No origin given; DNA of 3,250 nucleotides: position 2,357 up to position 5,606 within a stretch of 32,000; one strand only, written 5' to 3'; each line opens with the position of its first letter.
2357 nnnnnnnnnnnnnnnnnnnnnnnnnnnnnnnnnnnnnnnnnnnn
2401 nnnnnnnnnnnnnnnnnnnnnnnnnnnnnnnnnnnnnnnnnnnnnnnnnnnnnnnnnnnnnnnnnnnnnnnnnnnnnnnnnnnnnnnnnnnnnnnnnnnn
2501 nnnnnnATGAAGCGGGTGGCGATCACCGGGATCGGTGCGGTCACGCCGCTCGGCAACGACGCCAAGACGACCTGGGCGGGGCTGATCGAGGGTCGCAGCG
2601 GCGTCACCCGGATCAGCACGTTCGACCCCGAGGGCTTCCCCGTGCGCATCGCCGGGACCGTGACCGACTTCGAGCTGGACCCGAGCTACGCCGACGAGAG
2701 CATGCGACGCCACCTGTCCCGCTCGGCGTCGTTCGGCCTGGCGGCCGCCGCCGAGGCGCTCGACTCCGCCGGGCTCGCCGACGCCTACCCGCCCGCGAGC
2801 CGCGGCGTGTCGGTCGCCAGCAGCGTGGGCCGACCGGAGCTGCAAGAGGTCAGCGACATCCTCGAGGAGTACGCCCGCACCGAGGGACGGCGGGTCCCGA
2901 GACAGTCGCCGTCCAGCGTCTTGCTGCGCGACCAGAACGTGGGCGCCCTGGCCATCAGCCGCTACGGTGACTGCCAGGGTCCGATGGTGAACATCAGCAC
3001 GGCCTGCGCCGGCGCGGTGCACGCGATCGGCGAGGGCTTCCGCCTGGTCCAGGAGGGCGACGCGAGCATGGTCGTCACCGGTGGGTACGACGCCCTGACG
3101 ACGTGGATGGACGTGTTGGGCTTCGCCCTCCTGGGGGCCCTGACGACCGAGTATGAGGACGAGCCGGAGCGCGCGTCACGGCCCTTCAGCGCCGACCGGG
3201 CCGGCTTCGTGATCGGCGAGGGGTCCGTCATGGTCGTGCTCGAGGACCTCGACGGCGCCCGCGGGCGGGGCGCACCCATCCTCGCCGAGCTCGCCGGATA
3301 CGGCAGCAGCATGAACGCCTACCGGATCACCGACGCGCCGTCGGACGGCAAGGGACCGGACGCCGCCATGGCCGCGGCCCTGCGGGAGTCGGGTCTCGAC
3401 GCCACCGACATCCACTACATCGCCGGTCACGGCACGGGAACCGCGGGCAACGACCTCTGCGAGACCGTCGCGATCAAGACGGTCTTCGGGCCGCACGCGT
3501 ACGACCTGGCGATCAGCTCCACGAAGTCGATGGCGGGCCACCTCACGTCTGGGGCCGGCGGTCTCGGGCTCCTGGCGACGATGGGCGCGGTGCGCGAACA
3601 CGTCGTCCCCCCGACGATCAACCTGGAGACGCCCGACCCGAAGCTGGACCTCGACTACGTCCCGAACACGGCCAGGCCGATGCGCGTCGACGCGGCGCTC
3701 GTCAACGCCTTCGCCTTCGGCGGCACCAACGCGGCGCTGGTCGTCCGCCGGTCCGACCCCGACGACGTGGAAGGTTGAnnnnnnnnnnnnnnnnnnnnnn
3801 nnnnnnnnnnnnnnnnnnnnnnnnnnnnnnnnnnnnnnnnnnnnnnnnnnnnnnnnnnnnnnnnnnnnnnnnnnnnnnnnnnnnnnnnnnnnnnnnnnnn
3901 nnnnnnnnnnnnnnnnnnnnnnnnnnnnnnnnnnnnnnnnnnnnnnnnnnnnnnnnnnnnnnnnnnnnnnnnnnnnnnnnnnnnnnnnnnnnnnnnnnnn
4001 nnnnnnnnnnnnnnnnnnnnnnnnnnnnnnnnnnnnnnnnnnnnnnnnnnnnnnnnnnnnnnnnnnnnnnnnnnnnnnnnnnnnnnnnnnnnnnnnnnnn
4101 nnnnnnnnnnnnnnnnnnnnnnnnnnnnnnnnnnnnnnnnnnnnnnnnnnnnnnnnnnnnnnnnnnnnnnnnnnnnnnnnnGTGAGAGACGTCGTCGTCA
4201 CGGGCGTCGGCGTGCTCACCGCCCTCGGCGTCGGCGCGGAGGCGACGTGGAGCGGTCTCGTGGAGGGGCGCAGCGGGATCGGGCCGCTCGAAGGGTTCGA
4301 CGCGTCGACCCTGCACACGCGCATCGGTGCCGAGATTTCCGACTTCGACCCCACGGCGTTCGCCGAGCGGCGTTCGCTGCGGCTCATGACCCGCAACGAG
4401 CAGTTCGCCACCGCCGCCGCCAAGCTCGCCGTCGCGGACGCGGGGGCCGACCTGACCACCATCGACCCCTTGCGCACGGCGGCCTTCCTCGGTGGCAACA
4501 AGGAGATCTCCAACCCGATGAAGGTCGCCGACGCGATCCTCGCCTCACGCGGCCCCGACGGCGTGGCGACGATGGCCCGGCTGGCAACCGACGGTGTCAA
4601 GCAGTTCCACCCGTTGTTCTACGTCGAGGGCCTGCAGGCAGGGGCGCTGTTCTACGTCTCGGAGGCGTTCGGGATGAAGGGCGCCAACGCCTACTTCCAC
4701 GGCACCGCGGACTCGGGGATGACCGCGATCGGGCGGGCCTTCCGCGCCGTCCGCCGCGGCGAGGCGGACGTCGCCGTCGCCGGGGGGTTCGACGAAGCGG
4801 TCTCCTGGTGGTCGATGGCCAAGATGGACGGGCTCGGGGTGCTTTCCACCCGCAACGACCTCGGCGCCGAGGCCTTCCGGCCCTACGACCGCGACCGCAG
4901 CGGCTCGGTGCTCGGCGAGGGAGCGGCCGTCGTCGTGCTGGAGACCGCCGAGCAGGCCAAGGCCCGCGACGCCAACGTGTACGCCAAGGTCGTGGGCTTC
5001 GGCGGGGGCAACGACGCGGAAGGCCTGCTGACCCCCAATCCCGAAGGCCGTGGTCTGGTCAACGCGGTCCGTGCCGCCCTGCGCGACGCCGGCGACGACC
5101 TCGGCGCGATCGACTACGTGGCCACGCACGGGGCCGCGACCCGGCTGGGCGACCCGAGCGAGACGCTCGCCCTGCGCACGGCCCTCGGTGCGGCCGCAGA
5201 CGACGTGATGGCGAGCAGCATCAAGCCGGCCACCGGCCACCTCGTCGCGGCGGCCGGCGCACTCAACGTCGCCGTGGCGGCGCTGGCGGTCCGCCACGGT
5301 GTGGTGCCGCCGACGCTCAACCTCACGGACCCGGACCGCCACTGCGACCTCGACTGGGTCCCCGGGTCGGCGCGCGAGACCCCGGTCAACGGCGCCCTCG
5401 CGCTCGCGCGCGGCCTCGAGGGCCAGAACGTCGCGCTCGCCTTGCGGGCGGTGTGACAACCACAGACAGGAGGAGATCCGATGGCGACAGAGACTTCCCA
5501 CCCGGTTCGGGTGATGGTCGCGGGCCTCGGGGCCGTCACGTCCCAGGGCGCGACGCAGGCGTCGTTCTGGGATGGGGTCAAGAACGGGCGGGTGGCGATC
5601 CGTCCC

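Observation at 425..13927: ER-less type II FAS-like / highly reducing type II PKS operon with an unusual tailoring set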

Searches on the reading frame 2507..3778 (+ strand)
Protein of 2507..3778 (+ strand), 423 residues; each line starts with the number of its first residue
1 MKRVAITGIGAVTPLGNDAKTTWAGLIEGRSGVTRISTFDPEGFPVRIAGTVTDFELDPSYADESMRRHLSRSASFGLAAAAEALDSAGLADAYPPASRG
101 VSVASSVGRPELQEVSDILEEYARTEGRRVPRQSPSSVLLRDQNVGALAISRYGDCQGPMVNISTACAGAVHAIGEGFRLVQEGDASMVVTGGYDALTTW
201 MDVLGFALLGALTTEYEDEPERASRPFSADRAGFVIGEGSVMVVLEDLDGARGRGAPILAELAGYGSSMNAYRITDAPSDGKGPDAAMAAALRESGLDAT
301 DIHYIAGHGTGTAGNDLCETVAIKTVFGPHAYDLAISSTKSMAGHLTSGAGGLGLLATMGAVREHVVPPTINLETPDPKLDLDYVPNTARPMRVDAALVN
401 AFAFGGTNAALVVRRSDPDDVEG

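Call 7: search_protein_families(library=pfam, proteins=[window:2507-3778:+], max_evalue=0.01)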
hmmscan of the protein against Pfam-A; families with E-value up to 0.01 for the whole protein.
window:2507-3778:+ (423 aa): 2 families
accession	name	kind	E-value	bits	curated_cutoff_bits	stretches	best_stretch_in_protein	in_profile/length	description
PF00109.32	ketoacyl-synt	-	1.6e-40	139.7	20.8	1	1-249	1-250/252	Beta-ketoacyl synthase, N-terminal domain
PF02801.28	Ketoacyl-synt_C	-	3.3e-29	101.7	20.8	1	259-374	1-119/119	Beta-ketoacyl synthase, C-terminal domain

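Call 30: search_solved_structures(query=window:2507-3778:+, max_evalue=1e-30)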
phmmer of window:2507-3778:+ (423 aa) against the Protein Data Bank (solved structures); distinct sequences matched with E-value up to 1e-30: 72 (the best 60 are shown).
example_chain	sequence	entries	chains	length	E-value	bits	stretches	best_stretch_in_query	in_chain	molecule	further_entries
4ls5_A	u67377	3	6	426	7.8e-94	318.1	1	2-415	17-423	3-oxoacyl-[acyl-carrier-protein] synthase 2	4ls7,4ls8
1e5m_A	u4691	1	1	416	1.3e-93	317.3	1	2-414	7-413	BETA KETOACYL ACYL CARRIER PROTEIN SYNTHASE II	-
4ls6_A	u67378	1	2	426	2.2e-93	316.6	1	2-415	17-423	3-oxoacyl-[acyl-carrier-protein] synthase 2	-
3o04_A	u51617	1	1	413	1.7e-92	313.7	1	2-416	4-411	beta-keto-acyl carrier protein synthase II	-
5sxo_A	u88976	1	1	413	1.8e-92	313.6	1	2-416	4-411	3-oxoacyl-[acyl-carrier-protein] synthase 2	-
1j3n_A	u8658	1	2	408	1.1e-88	301.1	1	1-415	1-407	3-oxoacyl-(acyl-carrier protein) synthase II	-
4r8e_A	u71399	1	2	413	6.9e-88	298.5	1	2-415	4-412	3-oxoacyl-[acyl-carrier-protein] synthase 2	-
8qm1_A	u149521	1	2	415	2.4e-86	293.4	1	2-415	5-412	3-oxoacyl-[acyl-carrier-protein] synthase 2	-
4b7v_A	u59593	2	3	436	2.9e-86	293.2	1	2-415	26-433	3-OXOACYL-[ACYL-CARRIER-PROTEIN] SYNTHASE 2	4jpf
2gqd_A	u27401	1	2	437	8.2e-86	291.7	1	2-415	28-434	3-oxoacyl-[acyl-carrier-protein] synthase 2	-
6okg_A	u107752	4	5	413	9.9e-86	291.4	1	2-414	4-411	3-oxoacyl-[acyl-carrier-protein] synthase 2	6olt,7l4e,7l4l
1b3n_A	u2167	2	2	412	1e-85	291.4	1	2-414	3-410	PROTEIN (KETOACYL ACYL CARRIER PROTEIN SYNTHASE 2) | BETA-KETOACYL ACP SYNTHASE II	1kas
2gfw_A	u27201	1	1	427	1.1e-85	291.2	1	2-414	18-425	3-oxoacyl-[acyl-carrier-protein] synthase 2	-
8cn8_A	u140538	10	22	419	7.1e-85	288.6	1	2-415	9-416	3-oxoacyl-[acyl-carrier-protein] synthase 2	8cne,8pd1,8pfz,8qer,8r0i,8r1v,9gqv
8pj0_A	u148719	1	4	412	8e-85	288.4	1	2-415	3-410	3-oxoacyl-[acyl-carrier-protein] synthase 2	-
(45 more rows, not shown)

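Call 40: search_protein_families(library=ncbifam, proteins=[window:2507-3778:+], max_evalue=0.00001)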
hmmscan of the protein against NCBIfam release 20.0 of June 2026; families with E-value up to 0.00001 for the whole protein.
window:2507-3778:+ (423 aa): 20 families
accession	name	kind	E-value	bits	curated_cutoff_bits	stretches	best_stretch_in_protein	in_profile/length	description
TIGR03150.1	fabF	equivalog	6.5e-124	413.7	493.75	1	2-414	1-407/407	beta-ketoacyl-ACP synthase II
NF005589.0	PRK07314.1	subfamily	1.4e-119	399.5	387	1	1-415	3-411/413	beta-ketoacyl-ACP synthase II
NF004970.0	PRK06333.1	subfamily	1.1e-108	363.8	525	1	1-415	3-421/424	beta-ketoacyl-ACP synthase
NF006274.0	PRK08439.1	equivalog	6.8e-91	305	621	1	1-415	1-405/406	beta-ketoacyl-ACP synthase II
NF006434.0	PRK08722.1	equivalog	6.7e-87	292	759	1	2-415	4-413/414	beta-ketoacyl-ACP synthase II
NF005076.0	PRK06501.1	equivalog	2.9e-81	273.5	629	1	4-415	13-422/425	beta-ketoacyl-ACP synthase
NF006587.0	PRK09116.1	equivalog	4.7e-73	246.3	470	1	1-416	1-407/408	beta-ketoacyl-ACP synthase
NF005935.0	PRK07967.1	equivalog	2.6e-68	230.8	630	1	1-416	1-404/406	beta-ketoacyl-ACP synthase I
NF005916.1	PRK07910.1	equivalog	1.6e-64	218.4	560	1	3-413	13-415/418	KasA/KasB family beta-ketoacyl-ACP synthase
NF005490.0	PRK07103.1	equivalog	3.7e-62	210.7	445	1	1-416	3-413/414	polyketide beta-ketoacyl:acyl carrier protein synthase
NF006618.0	PRK09185.1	subfamily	6.6e-59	199.9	407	1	1-415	2-392/394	beta-ketoacyl-ACP synthase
NF004618.0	PRK05952.1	equivalog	4e-58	197.1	455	1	3-415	3-382/384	beta-ketoacyl-ACP synthase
NF058662.1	cispenta_AmcF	equivalog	2.7e-53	181.3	325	2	155-414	117-368/369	cispentacin biosynthesis acyltransferase subunit AmcF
NF040607.1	mycolic_Pks13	equivalog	3.7e-33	114.2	2100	1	150-421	254-531/1680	polyketide synthase Pks13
NF045894.1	PKS_plus_SDR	equivalog_domain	5.3e-30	103.8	1740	1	156-416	162-427/1515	type I polyketide synthase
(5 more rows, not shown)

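Call 92: search_protein_families(library=pfam, proteins=[L098:15108-16550:+, L100:15654-16967:+, L105:5830-7551:+, L119:2908-4662:+, L093:4339-5340:+, L089:12393-13100:-, L102:5836-7314:+], max_evalue=0.001)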
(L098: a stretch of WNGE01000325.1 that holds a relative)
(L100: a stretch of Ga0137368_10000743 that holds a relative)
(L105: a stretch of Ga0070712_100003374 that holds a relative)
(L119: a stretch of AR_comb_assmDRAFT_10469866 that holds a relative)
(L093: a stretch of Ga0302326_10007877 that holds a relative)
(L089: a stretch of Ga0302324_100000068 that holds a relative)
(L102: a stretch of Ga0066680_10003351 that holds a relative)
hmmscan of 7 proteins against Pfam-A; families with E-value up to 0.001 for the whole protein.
L098:15108-16550:+ (480 aa): 1 family
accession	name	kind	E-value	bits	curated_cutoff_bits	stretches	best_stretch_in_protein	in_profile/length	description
PF03055.21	RPE65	-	2.9e-121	406.3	27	1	11-465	1-469/469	Retinal pigment epithelial membrane protein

L100:15654-16967:+ (438 aa): 1 family
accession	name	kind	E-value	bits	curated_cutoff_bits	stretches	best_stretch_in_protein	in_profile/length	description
PF00067.27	p450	-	1.8e-85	287.9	22.8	1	17-434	2-440/462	Cytochrome P450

L105:5830-7551:+ (573 aa): 5 families
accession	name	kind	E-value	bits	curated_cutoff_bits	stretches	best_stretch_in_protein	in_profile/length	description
PF01494.25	FAD_binding_3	-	2.4e-13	50.5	22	1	14-220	2-199/349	FAD binding domain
PF04820.20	Trp_halogenase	-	6e-11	42.3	21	1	115-379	149-377/458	Tryptophan halogenase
PF01266.30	DAO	-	1.1e-08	35.4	27.9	0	15-54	1-38/353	FAD dependent oxidoreductase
PF07992.20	Pyr_redox_2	-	4.1e-05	23.6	26.1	1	14-182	1-109/291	Pyridine nucleotide-disulphide oxidoreductase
PF05834.18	Lycopene_cycl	-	0.00077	19.1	23.4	0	15-45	1-31/380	Lycopene cyclase protein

L119:2908-4662:+ (584 aa): 2 families
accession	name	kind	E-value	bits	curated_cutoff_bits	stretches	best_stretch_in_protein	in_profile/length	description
PF02129.25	Peptidase_S15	-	2.8e-63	214.5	23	1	48-303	1-261/262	X-Pro dipeptidyl-peptidase (S15 family)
PF08530.16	PepX_C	-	1e-44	153.5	22.5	1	342-577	1-216/217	X-Pro dipeptidyl-peptidase C-terminal non-catalytic domain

L093:4339-5340:+ (333 aa): 0 families

L089:12393-13100:- (235 aa): 2 families
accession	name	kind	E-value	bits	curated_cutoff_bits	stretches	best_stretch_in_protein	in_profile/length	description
PF00578.27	AhpC-TSA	-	1.6e-20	73.7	26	1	63-210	1-123/124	AhpC/TSA family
PF08534.16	Redoxin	-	9.9e-15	55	26.6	1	63-225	2-146/148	Redoxin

L102:5836-7314:+ (493 aa): 4 families
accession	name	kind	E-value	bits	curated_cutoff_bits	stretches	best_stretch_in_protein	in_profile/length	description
PF07690.21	MFS_1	-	4.5e-60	203.8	33.4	1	79-472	2-346/347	Major Facilitator Superfamily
PF00083.30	Sugar_tr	-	1.9e-07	30.8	22.3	0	106-251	44-194/452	Sugar (and other) transporter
PF12832.13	MFS_1_like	-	3.5e-06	26.8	25.2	1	328-483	208-365/373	MFS_1 like family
PF05977.19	MFS_3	-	0.00056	18.9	27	0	91-234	28-176/524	Transmembrane secretion effector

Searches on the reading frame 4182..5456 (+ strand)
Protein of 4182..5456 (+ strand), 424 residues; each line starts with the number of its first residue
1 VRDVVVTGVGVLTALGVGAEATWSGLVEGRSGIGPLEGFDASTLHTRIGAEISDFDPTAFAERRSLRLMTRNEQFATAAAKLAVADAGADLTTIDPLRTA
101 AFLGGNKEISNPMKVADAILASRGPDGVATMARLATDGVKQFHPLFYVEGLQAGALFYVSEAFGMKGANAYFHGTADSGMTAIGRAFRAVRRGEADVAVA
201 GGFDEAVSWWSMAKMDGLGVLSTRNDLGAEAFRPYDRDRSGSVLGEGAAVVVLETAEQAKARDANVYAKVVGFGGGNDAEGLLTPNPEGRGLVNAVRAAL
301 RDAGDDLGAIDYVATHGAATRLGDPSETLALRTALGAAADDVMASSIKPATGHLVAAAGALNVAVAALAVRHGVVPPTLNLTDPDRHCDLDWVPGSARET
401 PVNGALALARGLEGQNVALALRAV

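Call 7: search_protein_families(library=pfam, proteins=[window:4182-5456:+], max_evalue=0.01)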
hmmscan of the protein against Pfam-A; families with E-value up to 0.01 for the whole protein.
window:4182-5456:+ (424 aa): 3 families
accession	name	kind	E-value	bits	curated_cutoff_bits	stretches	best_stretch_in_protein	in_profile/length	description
PF00109.32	ketoacyl-synt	-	2.6e-35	122.7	20.8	1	1-259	1-252/252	Beta-ketoacyl synthase, N-terminal domain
PF02801.28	Ketoacyl-synt_C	-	4.4e-28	98.1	20.8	1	267-381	1-118/119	Beta-ketoacyl synthase, C-terminal domain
PF00108.29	Thiolase_N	-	0.0091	15.8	26.4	0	175-204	84-113/260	Thiolase, N-terminal domain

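Call 31: search_solved_structures(query=window:4182-5456:+, max_evalue=1e-15)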
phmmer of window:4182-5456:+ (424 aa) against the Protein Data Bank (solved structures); distinct sequences matched with E-value up to 1e-15: 121 (the best 60 are shown).
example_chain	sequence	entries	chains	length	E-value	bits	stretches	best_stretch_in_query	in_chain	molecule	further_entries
1j3n_A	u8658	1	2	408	3.4e-77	263.3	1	1-423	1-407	3-oxoacyl-(acyl-carrier protein) synthase II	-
4ls5_A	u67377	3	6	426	1.3e-76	261.4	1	3-421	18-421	3-oxoacyl-[acyl-carrier-protein] synthase 2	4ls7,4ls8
4ls6_A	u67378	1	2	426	1.5e-76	261.3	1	3-421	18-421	3-oxoacyl-[acyl-carrier-protein] synthase 2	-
1e5m_A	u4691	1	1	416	1.1e-73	251.9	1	3-422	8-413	BETA KETOACYL ACYL CARRIER PROTEIN SYNTHASE II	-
4r8e_A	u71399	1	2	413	2.3e-69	237.6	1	2-423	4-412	3-oxoacyl-[acyl-carrier-protein] synthase 2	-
3o04_A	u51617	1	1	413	2.5e-69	237.4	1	2-422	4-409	beta-keto-acyl carrier protein synthase II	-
8pj0_A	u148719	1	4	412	3.5e-69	237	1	2-422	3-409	3-oxoacyl-[acyl-carrier-protein] synthase 2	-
8cn8_A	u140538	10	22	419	3.7e-69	236.9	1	2-422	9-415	3-oxoacyl-[acyl-carrier-protein] synthase 2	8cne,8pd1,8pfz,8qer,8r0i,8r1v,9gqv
5sxo_A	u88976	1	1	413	3.9e-69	236.8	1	2-422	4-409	3-oxoacyl-[acyl-carrier-protein] synthase 2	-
8qm1_A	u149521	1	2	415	6.5e-69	236.1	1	2-422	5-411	3-oxoacyl-[acyl-carrier-protein] synthase 2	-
4b7v_A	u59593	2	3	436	8.2e-69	235.8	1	2-422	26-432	3-OXOACYL-[ACYL-CARRIER-PROTEIN] SYNTHASE 2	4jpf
8cou_A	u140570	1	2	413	9.2e-69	235.6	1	2-422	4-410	3-oxoacyl-[acyl-carrier-protein] synthase 2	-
4jb6_A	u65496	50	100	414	9.3e-69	235.6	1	2-422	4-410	3-oxoacyl-[acyl-carrier-protein] synthase 2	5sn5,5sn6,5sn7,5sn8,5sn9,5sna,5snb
7oc0_A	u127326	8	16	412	9.5e-69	235.5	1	2-422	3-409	3-oxoacyl-[acyl-carrier-protein] synthase 2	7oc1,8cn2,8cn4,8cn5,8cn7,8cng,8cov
3hnz_A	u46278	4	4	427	1.9e-68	234.6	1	2-419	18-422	3-oxoacyl-[acyl-carrier-protein] synthase 2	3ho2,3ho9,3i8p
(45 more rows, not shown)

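Call 40: search_protein_families(library=ncbifam, proteins=[window:4182-5456:+], max_evalue=0.00001)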
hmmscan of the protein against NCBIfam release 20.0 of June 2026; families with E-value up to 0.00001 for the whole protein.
window:4182-5456:+ (424 aa): 22 families
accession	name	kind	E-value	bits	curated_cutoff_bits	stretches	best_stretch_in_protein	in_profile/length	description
TIGR03150.1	fabF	equivalog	8.6e-102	340.8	493.75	1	3-422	2-407/407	beta-ketoacyl-ACP synthase II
NF005589.0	PRK07314.1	subfamily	1.7e-101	340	387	1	1-423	3-411/413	beta-ketoacyl-ACP synthase II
NF004970.0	PRK06333.1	subfamily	3.2e-76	256.9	525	1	2-422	4-420/424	beta-ketoacyl-ACP synthase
NF006274.0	PRK08439.1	equivalog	2.1e-74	250.8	621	1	1-420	1-402/406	beta-ketoacyl-ACP synthase II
NF006434.0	PRK08722.1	equivalog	5.3e-72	242.9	759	1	2-421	4-411/414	beta-ketoacyl-ACP synthase II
NF005076.0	PRK06501.1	equivalog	1.3e-69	235.2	629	1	4-421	13-420/425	beta-ketoacyl-ACP synthase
NF005916.1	PRK07910.1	equivalog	2.5e-64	217.7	560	1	2-421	12-415/418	KasA/KasB family beta-ketoacyl-ACP synthase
NF006587.0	PRK09116.1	equivalog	6e-63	213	470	1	1-421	1-404/408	beta-ketoacyl-ACP synthase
NF005490.0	PRK07103.1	equivalog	1.3e-55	189.2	445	1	1-422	3-411/414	polyketide beta-ketoacyl:acyl carrier protein synthase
NF004618.0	PRK05952.1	equivalog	2.1e-55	188.2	455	1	175-422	146-381/384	beta-ketoacyl-ACP synthase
NF005935.0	PRK07967.1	equivalog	3.5e-54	184.2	630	1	1-422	1-402/406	beta-ketoacyl-ACP synthase I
NF058662.1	cispenta_AmcF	equivalog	5.2e-52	177.1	325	2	160-422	113-368/369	cispentacin biosynthesis acyltransferase subunit AmcF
NF006618.0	PRK09185.1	subfamily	8.8e-42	143.5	407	1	2-421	3-390/394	beta-ketoacyl-ACP synthase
NF040607.1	mycolic_Pks13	equivalog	2.7e-31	108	2100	1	159-391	254-485/1680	polyketide synthase Pks13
NF045894.1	PKS_plus_SDR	equivalog_domain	5.3e-28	97.2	1740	1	159-391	156-386/1515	type I polyketide synthase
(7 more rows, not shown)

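Call 92: search_protein_families(library=pfam, proteins=[L098:15108-16550:+, L100:15654-16967:+, L105:5830-7551:+, L119:2908-4662:+, L093:4339-5340:+, L089:12393-13100:-, L102:5836-7314:+], max_evalue=0.001)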
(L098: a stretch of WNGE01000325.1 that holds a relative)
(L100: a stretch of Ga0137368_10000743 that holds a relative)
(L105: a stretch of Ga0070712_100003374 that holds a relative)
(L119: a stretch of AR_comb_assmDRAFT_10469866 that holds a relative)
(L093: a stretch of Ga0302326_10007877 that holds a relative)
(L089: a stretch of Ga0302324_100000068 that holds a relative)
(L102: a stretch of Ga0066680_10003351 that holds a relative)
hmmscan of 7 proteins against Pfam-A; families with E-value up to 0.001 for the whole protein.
L098:15108-16550:+ (480 aa): 1 family
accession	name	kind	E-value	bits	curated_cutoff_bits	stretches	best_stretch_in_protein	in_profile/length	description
PF03055.21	RPE65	-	2.9e-121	406.3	27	1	11-465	1-469/469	Retinal pigment epithelial membrane protein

L100:15654-16967:+ (438 aa): 1 family
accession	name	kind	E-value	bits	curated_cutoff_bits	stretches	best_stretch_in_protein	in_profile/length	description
PF00067.27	p450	-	1.8e-85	287.9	22.8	1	17-434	2-440/462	Cytochrome P450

L105:5830-7551:+ (573 aa): 5 families
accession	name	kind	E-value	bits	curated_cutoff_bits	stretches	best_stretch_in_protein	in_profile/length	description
PF01494.25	FAD_binding_3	-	2.4e-13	50.5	22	1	14-220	2-199/349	FAD binding domain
PF04820.20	Trp_halogenase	-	6e-11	42.3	21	1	115-379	149-377/458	Tryptophan halogenase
PF01266.30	DAO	-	1.1e-08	35.4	27.9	0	15-54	1-38/353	FAD dependent oxidoreductase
PF07992.20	Pyr_redox_2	-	4.1e-05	23.6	26.1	1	14-182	1-109/291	Pyridine nucleotide-disulphide oxidoreductase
PF05834.18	Lycopene_cycl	-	0.00077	19.1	23.4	0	15-45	1-31/380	Lycopene cyclase protein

L119:2908-4662:+ (584 aa): 2 families
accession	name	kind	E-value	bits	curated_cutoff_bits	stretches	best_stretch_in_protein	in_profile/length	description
PF02129.25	Peptidase_S15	-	2.8e-63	214.5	23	1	48-303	1-261/262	X-Pro dipeptidyl-peptidase (S15 family)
PF08530.16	PepX_C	-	1e-44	153.5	22.5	1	342-577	1-216/217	X-Pro dipeptidyl-peptidase C-terminal non-catalytic domain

L093:4339-5340:+ (333 aa): 0 families

L089:12393-13100:- (235 aa): 2 families
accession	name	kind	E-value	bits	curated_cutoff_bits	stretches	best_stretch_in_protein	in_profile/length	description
PF00578.27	AhpC-TSA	-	1.6e-20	73.7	26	1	63-210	1-123/124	AhpC/TSA family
PF08534.16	Redoxin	-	9.9e-15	55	26.6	1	63-225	2-146/148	Redoxin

L102:5836-7314:+ (493 aa): 4 families
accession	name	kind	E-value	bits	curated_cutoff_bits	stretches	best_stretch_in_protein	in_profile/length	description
PF07690.21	MFS_1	-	4.5e-60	203.8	33.4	1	79-472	2-346/347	Major Facilitator Superfamily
PF00083.30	Sugar_tr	-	1.9e-07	30.8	22.3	0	106-251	44-194/452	Sugar (and other) transporter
PF12832.13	MFS_1_like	-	3.5e-06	26.8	25.2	1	328-483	208-365/373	MFS_1 like family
PF05977.19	MFS_3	-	0.00056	18.9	27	0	91-234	28-176/524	Transmembrane secretion effector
